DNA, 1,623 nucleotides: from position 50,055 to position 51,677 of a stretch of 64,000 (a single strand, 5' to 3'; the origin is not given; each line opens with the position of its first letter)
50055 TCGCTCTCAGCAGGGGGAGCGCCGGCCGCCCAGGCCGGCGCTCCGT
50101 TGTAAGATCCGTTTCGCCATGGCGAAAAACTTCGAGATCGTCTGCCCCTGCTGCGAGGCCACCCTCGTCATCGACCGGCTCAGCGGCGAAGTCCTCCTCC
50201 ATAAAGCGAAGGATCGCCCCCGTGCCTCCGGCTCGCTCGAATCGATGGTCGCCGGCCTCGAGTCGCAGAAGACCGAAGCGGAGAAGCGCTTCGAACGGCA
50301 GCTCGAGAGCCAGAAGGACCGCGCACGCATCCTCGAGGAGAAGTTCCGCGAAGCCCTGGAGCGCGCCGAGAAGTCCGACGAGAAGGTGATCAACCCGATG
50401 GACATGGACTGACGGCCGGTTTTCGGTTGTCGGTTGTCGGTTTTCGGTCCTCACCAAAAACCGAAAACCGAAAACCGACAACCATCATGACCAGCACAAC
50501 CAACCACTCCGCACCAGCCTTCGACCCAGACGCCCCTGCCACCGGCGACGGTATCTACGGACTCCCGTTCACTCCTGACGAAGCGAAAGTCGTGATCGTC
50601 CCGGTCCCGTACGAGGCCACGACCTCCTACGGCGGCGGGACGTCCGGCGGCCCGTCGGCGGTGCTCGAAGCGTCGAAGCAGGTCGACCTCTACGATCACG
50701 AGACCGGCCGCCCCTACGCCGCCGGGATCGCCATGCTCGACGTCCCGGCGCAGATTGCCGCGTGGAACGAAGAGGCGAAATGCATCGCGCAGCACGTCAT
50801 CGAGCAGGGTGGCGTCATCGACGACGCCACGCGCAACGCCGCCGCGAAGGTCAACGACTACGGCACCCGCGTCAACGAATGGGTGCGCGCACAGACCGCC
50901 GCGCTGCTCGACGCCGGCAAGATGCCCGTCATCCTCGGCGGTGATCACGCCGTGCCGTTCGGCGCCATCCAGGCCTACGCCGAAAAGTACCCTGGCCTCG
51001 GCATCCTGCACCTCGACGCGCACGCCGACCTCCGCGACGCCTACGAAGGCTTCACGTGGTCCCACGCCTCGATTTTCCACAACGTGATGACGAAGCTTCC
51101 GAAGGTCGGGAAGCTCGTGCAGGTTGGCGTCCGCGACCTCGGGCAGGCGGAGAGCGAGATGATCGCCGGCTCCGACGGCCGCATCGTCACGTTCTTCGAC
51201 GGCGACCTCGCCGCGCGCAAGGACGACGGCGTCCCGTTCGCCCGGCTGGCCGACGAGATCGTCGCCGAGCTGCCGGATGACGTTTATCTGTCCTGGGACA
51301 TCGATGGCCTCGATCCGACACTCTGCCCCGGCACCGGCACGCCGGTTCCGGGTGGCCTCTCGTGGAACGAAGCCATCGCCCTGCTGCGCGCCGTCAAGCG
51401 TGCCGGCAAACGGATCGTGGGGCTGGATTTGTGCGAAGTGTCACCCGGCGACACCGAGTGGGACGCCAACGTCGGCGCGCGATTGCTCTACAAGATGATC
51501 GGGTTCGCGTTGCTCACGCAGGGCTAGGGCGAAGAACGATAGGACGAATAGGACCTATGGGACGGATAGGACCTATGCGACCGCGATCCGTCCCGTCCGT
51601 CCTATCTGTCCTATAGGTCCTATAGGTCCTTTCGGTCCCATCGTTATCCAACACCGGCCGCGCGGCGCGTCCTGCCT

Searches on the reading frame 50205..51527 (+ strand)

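Call 44: search_protein_families(library=pfam, proteins=[window:50205-51527:+], max_evalue=0.001)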
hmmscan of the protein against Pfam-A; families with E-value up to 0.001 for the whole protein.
window:50205-51527:+ (440 aa): 1 family
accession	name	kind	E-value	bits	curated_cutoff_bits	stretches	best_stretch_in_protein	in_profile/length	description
PF00491.26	Arginase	-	4.1e-57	194.2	22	1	128-432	2-279/280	Arginase family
